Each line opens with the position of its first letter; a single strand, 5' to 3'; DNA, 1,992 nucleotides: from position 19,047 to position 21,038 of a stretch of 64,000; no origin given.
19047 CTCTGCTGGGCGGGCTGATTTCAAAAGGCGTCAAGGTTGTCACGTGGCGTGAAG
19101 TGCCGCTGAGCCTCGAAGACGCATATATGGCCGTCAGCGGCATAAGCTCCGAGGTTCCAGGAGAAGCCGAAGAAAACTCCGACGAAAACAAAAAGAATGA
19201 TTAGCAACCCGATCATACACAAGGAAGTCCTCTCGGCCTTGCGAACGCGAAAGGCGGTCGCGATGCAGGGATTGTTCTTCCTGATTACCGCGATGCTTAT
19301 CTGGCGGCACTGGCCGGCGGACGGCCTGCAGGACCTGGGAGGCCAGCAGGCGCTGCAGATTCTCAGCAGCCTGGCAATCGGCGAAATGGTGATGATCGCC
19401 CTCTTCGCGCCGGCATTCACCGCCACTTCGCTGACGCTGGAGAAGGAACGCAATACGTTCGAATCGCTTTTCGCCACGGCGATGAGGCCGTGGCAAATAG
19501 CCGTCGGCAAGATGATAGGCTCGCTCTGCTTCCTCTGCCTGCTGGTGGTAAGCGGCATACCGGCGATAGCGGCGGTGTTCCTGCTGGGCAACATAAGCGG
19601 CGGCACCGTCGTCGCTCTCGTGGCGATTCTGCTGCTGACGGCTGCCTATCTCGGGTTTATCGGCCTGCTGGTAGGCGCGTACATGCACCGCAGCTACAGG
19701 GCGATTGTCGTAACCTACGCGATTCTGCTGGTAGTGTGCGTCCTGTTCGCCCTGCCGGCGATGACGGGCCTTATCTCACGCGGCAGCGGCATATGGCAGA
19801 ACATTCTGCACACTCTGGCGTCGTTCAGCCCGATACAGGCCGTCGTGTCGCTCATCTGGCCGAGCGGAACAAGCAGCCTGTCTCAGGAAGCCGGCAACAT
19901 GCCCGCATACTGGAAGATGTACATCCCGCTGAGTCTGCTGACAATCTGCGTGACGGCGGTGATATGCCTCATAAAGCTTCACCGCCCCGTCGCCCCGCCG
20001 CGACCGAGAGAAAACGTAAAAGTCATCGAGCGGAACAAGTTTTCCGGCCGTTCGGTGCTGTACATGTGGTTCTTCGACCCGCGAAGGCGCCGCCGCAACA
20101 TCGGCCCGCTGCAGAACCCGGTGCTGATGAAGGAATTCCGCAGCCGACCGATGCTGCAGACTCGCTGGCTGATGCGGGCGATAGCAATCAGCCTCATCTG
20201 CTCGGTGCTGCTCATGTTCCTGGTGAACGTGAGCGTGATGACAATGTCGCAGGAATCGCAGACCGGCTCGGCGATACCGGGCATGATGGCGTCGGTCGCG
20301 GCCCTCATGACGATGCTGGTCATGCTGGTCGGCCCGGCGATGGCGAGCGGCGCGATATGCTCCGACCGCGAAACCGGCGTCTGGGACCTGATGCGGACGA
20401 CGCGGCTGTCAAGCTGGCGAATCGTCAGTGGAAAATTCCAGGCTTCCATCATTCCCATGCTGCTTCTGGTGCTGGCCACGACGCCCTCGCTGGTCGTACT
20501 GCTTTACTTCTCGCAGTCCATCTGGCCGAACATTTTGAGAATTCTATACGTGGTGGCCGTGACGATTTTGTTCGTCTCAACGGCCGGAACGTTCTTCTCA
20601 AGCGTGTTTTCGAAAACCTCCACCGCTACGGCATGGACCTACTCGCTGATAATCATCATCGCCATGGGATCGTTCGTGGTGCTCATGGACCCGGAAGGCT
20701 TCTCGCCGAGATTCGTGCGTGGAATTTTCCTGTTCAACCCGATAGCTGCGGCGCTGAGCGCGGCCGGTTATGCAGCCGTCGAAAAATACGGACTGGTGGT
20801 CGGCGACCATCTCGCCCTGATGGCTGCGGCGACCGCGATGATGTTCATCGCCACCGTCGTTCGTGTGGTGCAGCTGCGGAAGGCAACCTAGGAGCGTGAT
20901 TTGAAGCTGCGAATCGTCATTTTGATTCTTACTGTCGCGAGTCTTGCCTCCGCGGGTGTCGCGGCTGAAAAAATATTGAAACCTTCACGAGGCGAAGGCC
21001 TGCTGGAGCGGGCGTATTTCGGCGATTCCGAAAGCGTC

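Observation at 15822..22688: A translationally coupled four-gene operon: a 793-aa bitopic auxiliary protein, an ABC ATPase, a tandem-fused double ABC-2 permease and a secreted HEAT-repeat protein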

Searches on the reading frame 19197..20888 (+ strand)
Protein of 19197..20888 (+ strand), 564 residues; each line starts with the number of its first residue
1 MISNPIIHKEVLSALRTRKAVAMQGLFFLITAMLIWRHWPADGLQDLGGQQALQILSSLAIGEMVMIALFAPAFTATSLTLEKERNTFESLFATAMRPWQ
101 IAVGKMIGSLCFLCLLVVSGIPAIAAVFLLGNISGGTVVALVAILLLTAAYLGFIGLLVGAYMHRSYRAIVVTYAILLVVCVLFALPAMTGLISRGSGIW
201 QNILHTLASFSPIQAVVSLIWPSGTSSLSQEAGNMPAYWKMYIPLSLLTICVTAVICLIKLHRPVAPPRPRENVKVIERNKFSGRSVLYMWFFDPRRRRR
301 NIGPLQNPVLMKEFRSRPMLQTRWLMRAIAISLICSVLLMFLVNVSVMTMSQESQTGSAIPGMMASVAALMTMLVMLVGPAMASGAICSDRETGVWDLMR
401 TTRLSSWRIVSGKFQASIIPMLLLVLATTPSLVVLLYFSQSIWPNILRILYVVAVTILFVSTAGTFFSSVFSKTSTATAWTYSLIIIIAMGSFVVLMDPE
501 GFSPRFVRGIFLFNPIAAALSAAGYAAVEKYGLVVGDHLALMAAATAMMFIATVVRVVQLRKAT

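Call 8: search_protein_families(library=pfam, proteins=[window:19197-20888:+], max_evalue=0.1)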
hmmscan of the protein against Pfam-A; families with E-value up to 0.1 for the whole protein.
window:19197-20888:+ (564 aa): 3 families
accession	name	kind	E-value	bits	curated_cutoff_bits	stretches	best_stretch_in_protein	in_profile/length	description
PF12698.13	ABC2_membrane_3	-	6e-20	72.1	31.6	2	59-258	164-342/347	ABC-2 family transporter protein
PF12679.13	ABC2_membrane_2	-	2.6e-14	53.6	27.2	2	6-251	3-267/283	ABC-2 family transporter protein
PF01061.29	ABC2_membrane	-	5.3e-12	46.1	26.9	2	9-184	9-176/211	ABC-2 type transporter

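Call 9: search_protein_families(library=ncbifam, proteins=[window:19197-20888:+], max_evalue=0.1)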
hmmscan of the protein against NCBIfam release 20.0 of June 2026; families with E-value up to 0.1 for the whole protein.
window:19197-20888:+ (564 aa): 2 families
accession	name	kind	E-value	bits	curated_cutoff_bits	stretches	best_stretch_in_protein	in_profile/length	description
TIGR03518.1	ABC_perm_GldF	equivalog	1.8e-10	41.2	288.5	2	5-184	3-178/240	gliding motility-associated ABC transporter permease subunit GldF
NF038293.1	permease_SagH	equivalog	5.6e-05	22.1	450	1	60-214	181-327/370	SagH family ABC transporter permease subunit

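Call 20: search_solved_structures(query=window:19197-20888:+, max_evalue=1)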
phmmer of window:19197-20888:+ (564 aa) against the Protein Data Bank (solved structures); distinct sequences matched with E-value up to 1: 1.
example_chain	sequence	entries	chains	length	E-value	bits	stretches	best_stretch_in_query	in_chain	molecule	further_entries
7o0y_D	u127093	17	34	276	0.026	16.7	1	320-526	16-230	Probable ABC transporter permease protein NosY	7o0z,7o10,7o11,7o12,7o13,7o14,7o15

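Call 29: find_homologous_proteins(query=window:19197-20888:+)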
Query window:19197-20888:+ (564 aa): 189 proteins with E <= 0.001 among 8000 candidates; the best 120 are listed.
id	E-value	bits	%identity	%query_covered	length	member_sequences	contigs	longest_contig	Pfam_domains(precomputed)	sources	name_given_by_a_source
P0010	0.0e+0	1157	100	96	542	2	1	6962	PF12679.14,PF01061.30,PF12698.14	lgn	-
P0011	0.0e+0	1094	89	100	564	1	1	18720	PF12679.14,PF01061.30,PF12698.14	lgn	-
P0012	6.3e-211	720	59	100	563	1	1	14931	PF12679.14,PF01061.30,PF12698.14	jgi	-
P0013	1.5e-208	712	61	100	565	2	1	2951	PF12679.14,PF01061.30,PF12698.14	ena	-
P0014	2.3e-206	705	60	100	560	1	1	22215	PF12679.14,PF01061.30,PF12698.14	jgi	-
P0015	6.0e-202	690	59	100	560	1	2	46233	PF12679.14,PF01061.30,PF12698.14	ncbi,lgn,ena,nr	ncbi:MAG: ABC transporter permease [Phycisphaerae bacterium]|nr:ABC transporter permease [Phycisphae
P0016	2.5e-200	685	59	100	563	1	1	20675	PF12679.14,PF01061.30,PF12698.14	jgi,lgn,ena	-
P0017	7.1e-200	684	59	100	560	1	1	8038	PF12679.14,PF01061.30,PF12698.14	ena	-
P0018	2.2e-199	682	58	100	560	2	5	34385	PF12679.14,PF01061.30,PF12698.14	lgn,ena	-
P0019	2.5e-199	682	58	100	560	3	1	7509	PF12679.14,PF01061.30,PF12698.14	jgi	-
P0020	2.9e-199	681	59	100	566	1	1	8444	PF12679.14,PF01061.30,PF12698.14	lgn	-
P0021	2.2e-198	679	58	100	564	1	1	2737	PF12679.14,PF01061.30,PF12698.14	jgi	jgi:ABC-type transport system involved in multi-copper enzyme maturation permease subunit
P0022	2.7e-198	678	59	99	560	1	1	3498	PF12679.14,PF01061.30,PF12698.14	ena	-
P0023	2.8e-198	678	59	99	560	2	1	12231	PF12679.14,PF01061.30,PF12698.14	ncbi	-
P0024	1.2e-197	676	58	100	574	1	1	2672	PF12679.14,PF01061.30,PF12698.14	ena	-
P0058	8.1e-189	647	55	100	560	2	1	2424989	PF12679.14,PF01061.30,PF12698.14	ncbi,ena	-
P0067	5.6e-187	641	54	100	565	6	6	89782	PF12679.14,PF01061.30,PF12698.14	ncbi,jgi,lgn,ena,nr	ncbi:MAG: ABC-2 family transporter protein [Planctomycetes bacterium ADurb.Bin126]|nr:MAG: ABC-2 fam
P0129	4.5e-170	585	50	100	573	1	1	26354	PF12679.14,PF01061.30,PF12698.14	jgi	jgi:ABC-type transport system involved in multi-copper enzyme maturation permease subunit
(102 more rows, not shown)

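Call 30: find_encoding_contigs(protein=P0058, flank=8000, max_places=2)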
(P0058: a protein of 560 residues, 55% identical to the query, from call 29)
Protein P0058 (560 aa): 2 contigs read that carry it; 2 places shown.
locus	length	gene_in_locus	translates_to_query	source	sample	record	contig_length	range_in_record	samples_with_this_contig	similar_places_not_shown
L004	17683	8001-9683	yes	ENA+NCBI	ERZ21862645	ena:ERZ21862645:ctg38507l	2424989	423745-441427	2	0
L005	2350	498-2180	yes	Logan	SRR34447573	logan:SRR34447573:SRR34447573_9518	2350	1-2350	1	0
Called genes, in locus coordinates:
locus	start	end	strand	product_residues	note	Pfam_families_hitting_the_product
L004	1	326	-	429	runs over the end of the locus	PF13546:DDE_5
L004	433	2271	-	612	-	PF00664:ABC_membrane, PF00005:ABC_tran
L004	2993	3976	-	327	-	PF05598:DUF772, PF01609:DDE_Tnp_1, PF13359:DDE_Tnp_4 (weak), PF13751:DDE_Tnp_1_6 (weak)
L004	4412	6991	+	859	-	-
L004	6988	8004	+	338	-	PF00005:ABC_tran, PF13304:AAA_21 (faint)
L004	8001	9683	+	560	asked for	PF01061:ABC2_membrane (weak), PF12679:ABC2_membrane_2, PF12698:ABC2_membrane_3 (weak)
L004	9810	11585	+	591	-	PF02985:HEAT (faint), PF03130:HEAT_PBS (faint), PF12765:Cohesin_HEAT (faint), PF13513:HEAT_EZ (faint), PF13646:HEAT_2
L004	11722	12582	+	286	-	PF00456:Transketolase_N, PF00676:E1_dh, PF13292:DXP_synthase_N (weak)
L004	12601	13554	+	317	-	PF02779:Transket_pyr, PF02780:Transketolase_C, PF17147:PFOR_II (weak)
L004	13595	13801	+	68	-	-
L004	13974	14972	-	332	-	PF02673:BacA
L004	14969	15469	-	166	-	PF04608:PgpA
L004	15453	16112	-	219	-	PF01066:CDP-OH_P_transf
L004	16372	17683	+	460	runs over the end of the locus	PF00390:malic, PF03949:Malic_M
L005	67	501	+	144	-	-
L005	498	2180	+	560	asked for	PF01061:ABC2_membrane (weak), PF12679:ABC2_membrane_2, PF12698:ABC2_membrane_3 (weak)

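Call 31: find_encoding_contigs(protein=P0129, flank=8000, max_places=2)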
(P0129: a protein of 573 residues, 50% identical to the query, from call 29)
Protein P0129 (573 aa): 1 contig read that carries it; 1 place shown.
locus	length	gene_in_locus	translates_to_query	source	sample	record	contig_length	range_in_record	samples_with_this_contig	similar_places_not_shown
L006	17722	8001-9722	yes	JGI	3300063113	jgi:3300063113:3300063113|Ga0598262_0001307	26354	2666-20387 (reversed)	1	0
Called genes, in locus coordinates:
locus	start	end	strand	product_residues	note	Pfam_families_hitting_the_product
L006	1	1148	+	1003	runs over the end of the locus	PF00133:tRNA-synt_1, PF09334:tRNA-synt_1g, PF01406:tRNA-synt_1e (weak), PF08264:Anticodon_1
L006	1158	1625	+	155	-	-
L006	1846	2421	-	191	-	PF12728:HTH_17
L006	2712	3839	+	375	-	PF02616:SMC_ScpA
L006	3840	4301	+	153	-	PF14588:YjgF_endoribonc, PF01042:Ribonuc_L-PSP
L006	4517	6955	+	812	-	-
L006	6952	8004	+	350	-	PF00005:ABC_tran, PF13304:AAA_21 (faint), PF13732:DrrA1-3_C (weak)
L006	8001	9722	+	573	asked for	PF01061:ABC2_membrane, PF12679:ABC2_membrane_2, PF12698:ABC2_membrane_3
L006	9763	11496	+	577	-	PF02985:HEAT (faint), PF13513:HEAT_EZ (faint), PF13646:HEAT_2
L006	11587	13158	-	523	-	PF13230:GATase_4 (faint), PF13522:GATase_6, PF13537:GATase_7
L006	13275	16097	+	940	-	PF01624:MutS_I, PF05188:MutS_II, PF05192:MutS_III, PF05190:MutS_IV, PF00488:MutS_V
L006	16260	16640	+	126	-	PF06262:Zincin_1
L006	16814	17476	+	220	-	PF07813:LTXXQ (faint)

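Call 32: find_encoding_contigs(protein=P0067, flank=8000, max_places=2)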
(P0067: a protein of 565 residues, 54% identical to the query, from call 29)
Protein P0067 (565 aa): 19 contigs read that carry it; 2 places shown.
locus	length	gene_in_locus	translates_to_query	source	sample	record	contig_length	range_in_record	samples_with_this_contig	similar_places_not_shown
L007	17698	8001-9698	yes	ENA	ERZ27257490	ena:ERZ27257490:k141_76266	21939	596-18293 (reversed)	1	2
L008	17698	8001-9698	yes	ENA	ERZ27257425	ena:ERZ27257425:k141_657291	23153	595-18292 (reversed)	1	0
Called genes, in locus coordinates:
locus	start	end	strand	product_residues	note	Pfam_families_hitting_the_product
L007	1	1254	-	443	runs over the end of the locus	PF05977:MFS_3, PF13347:MFS_2 (faint), PF07690:MFS_1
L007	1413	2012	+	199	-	-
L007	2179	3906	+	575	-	PF12836:HHH_3 (faint), PF14716:HHH_8, PF00633:HHH (faint), PF21176:RecR_HhH (faint), PF14520:HHH_5, PF14791:DNA_pol_B_thumb, PF02811:PHP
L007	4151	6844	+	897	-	PF14258:DUF4350 (weak)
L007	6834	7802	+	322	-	PF00005:ABC_tran, PF13304:AAA_21 (weak)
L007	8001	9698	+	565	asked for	PF01061:ABC2_membrane (weak), PF12679:ABC2_membrane_2, PF12698:ABC2_membrane_3, PF12679:ABC2_membrane_2 (weak), PF12698:ABC2_membrane_3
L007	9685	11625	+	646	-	PF02985:HEAT (faint), PF01602:Adaptin_N (faint), PF12717:Cnd1 (faint), PF13646:HEAT_2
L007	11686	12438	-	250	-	PF13353:Fer4_12, PF04055:Radical_SAM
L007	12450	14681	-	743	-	PF02901:PFL-like, PF01228:Gly_radical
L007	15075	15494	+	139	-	PF01842:ACT (weak), PF13740:ACT_6 (weak)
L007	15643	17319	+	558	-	PF02463:SMC_N (faint), PF00005:ABC_tran, PF13191:AAA_16 (faint), PF13304:AAA_21 (faint), PF13401:AAA_22 (faint), PF13476:AAA_23 (faint), PF12848:ABC_tran_Xtn, PF00005:ABC_tran, +2 more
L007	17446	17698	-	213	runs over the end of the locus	-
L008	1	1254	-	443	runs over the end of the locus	PF05977:MFS_3, PF13347:MFS_2 (faint), PF07690:MFS_1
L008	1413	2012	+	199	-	-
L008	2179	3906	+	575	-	PF12836:HHH_3 (faint), PF14716:HHH_8, PF00633:HHH (faint), PF21176:RecR_HhH (faint), PF14520:HHH_5, PF14791:DNA_pol_B_thumb, PF02811:PHP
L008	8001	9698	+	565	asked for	PF01061:ABC2_membrane (weak), PF12679:ABC2_membrane_2, PF12698:ABC2_membrane_3, PF12679:ABC2_membrane_2 (weak), PF12698:ABC2_membrane_3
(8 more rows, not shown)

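Call 62: search_protein_families(library=pfam, proteins=[L007:4151-6841:+], max_evalue=0.1)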
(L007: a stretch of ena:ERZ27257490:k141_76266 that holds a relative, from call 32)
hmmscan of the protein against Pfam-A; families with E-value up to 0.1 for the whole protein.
L007:4151-6841:+ (897 aa): 2 families
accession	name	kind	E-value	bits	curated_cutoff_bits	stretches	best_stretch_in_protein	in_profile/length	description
PF14258.12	DUF4350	-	1.9e-06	28.7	30.4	1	181-315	37-158/181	Domain of unknown function (DUF4350)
PF24157.1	DUF7408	-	0.0012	19.3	27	1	146-222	8-78/174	Domain of unknown function (DUF7408)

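Call 65: search_solved_structures(query=A2, max_evalue=1)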
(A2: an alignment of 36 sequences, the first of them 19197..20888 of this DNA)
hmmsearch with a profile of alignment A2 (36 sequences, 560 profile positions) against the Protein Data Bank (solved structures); distinct sequences matched with E-value up to 1: 1.
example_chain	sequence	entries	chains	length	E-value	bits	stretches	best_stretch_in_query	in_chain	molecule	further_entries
7o0y_D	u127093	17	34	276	3e-05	26.1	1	6-158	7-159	Probable ABC transporter permease protein NosY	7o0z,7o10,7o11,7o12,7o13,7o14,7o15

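Call 77: predict_structure(alignment_id=A3)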
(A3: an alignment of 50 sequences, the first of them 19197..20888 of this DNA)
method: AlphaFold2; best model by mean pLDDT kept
length: 564 residues; sequences in the alignment: 50
mean_pLDDT: 81.7   pTM: 0.78
mean pLDDT of the five models: 81.7, 81.1, 79.4, 78.9, 78.1
residues with pLDDT >= 90: 171; 70-90: 307; 50-70: 52; < 50: 34
segments of 3 or more residues with pLDDT < 50: 271-299, 353-356
pLDDT, mean of each block of 10 residues (from residue 1): 82 75 78 77 63 84 88 88 83 87 91 89 84 85 95 95 86 89 84 81 91 91 63 80 96 94 70 41 44 49 69 79 76 78 64 54 85 89 86 86 87 91 89 86 93 96 94 84 85 73 82 91 84 86 95 92 76
secondary structure, 60 per line:
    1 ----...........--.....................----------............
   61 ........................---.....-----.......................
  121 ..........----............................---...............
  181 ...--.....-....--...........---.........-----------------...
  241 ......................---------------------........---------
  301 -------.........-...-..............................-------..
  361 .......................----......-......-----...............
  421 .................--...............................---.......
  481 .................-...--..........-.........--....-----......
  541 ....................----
elements in order: H5-15 H18-38 H49-84 H88-92 H98-130 H135-162 H166-183 H186-190 H192-195 H198-208 H212-220 H238-262 H284-291 H308-316 H322-351 H359-383 H388-393 H395-400 H406-437 H440-470 H474-497 H504-513 H515-523 H526-529 H535-560

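Call 80: fold_search(model_id=the predicted structure, library=pdb)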
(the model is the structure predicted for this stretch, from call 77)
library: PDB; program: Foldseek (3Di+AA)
matches with E <= 10: 474; with E <= 0.001: 8
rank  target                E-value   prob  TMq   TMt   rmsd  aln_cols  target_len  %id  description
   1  7o0y_D                2.2e-04  1.00  0.37  0.71   4.5       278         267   20  ABC transporter NosDFY, nucleotide-free in GDN (released 2022-04-13)
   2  7qba_E                2.3e-04  1.00  0.36  0.72   5.3       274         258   17  CryoEM structure of the ABC transporter NosDFY complexed with nitrous oxide reductase NosZ (released 2022-08-03)
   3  7znq_y                2.9e-04  1.00  0.36  0.73   4.9       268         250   19  ABC transporter complex NosDFYL in GDN (released 2022-08-03)
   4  7znq_Y                3.1e-04  1.00  0.35  0.65   5.5       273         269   16  ABC transporter complex NosDFYL in GDN (released 2022-08-03)
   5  8k1o_A                3.5e-04  1.00  0.53  0.58   9.1       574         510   10  mycobacterial efflux pump, AMPPNP bound state (released 2024-07-17)
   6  8k1n_C                4.0e-04  1.00  0.40  0.42  11.4       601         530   11  mycobacterial efflux pump, substrate-bound state (released 2024-07-17)
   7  7o0y_E                6.4e-04  1.00  0.35  0.72   4.6       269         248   19  ABC transporter NosDFY, nucleotide-free in GDN (released 2022-04-13)
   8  8k1p_A                8.7e-04  1.00  0.48  0.52   8.4       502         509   12  mycobacterial efflux pump, ADP+vanadate bound state (released 2024-07-17)
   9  7o0z_D                1.1e-03  1.00  0.36  0.70   4.5       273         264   17  ABC transporter NosFY, nucleotide-free in GDN (released 2022-11-02)
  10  8k1m_B                1.1e-03  1.00  0.40  0.42  12.6       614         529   11  mycobacterial efflux pump, apo state (released 2024-07-17)
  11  7o12_E                1.8e-03  1.00  0.35  0.72   4.7       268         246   16  ABC transporter NosDFY, AMPPNP-bound in GDN (released 2022-04-13)
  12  7o0z_E                1.9e-03  1.00  0.36  0.69   4.5       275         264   18  ABC transporter NosFY, nucleotide-free in GDN (released 2022-11-02)
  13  7qba_D                2.1e-03  1.00  0.36  0.68   5.2       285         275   18  CryoEM structure of the ABC transporter NosDFY complexed with nitrous oxide reductase NosZ (released 2022-08-03)
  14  7o17_D                2.2e-03  1.00  0.35  0.65   5.2       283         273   19  ABC transporter NosDFY E154Q, ATP-bound in lipid nanodisc (released 2022-04-13)
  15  7o17_E                2.7e-03  1.00  0.34  0.67   5.1       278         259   19  ABC transporter NosDFY E154Q, ATP-bound in lipid nanodisc (released 2022-04-13)
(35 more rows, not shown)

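Call 89: search_protein_families(library=padloc, proteins=[window:19197-20888:+], max_evalue=0.001)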
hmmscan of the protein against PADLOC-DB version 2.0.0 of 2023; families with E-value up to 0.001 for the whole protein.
window:19197-20888:+ (564 aa): 0 families
